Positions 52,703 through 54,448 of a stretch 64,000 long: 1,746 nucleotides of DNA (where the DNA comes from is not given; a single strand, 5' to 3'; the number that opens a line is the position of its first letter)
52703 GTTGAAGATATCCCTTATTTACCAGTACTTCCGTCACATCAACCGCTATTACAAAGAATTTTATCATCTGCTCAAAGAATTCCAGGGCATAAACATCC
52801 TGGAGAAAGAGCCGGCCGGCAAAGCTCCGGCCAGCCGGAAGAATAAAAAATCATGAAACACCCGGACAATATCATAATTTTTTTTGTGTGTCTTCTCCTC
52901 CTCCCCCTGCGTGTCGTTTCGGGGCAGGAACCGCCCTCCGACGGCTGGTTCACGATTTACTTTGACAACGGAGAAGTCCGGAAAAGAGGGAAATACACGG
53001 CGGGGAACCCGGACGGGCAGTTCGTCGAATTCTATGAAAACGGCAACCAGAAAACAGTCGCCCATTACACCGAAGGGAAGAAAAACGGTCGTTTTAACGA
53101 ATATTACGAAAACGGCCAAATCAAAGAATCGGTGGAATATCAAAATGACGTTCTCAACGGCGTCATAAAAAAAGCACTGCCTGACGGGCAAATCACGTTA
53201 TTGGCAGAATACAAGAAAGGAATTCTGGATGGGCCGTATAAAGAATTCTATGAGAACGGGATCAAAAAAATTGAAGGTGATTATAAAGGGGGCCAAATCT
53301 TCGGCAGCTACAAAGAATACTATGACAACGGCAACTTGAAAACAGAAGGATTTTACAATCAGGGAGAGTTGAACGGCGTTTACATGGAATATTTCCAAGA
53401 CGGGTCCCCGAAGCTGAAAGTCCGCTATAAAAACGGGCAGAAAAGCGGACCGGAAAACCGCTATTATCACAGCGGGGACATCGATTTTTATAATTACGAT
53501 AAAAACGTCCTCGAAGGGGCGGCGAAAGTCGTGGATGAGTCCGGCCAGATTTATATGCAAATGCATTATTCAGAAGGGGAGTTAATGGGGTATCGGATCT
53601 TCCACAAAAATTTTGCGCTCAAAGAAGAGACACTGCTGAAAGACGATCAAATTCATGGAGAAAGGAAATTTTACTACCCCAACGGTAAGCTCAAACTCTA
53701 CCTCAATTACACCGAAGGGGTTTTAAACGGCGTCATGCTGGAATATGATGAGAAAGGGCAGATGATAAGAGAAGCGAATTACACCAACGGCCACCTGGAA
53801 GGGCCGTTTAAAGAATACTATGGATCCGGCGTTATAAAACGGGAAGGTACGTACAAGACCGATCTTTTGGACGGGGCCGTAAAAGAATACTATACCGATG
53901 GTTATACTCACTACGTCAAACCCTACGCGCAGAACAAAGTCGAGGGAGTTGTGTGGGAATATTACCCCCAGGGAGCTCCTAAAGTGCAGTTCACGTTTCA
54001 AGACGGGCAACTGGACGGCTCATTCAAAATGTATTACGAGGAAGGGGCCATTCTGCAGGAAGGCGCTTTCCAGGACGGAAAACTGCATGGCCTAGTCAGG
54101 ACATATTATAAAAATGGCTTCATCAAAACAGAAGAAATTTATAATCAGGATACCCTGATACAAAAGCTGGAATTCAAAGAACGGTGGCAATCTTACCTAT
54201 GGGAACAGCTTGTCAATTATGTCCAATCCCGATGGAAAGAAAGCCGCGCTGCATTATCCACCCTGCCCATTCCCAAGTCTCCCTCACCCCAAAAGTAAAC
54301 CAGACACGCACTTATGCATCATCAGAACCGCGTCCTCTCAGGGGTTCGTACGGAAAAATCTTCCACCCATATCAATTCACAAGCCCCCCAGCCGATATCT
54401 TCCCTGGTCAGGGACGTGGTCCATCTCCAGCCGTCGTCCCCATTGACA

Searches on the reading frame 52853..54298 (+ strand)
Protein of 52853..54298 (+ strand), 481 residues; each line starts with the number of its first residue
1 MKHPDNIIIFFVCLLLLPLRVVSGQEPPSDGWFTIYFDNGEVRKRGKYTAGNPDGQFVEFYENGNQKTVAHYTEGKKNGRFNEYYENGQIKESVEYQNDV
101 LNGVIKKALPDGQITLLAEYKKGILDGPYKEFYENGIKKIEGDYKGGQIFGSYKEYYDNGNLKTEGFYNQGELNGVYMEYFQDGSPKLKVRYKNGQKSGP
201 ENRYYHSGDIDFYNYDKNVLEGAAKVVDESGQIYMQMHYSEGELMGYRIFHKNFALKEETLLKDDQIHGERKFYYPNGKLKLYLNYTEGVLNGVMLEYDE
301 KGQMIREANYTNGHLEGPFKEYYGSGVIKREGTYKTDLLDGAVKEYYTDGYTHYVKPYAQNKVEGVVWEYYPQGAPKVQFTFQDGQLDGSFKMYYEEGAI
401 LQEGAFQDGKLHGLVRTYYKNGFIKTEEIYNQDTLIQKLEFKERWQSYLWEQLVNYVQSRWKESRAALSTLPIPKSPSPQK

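Call 75: search_protein_families(library=pfam, proteins=[window:52853-54298:+], max_evalue=0.00001)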
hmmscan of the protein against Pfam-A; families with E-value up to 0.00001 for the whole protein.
window:52853-54298:+ (481 aa): 1 family
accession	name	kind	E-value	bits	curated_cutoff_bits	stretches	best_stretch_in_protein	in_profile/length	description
PF07661.19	MORN_2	-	1.8e-37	123.3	29.6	0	268-286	2-20/22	MORN repeat variant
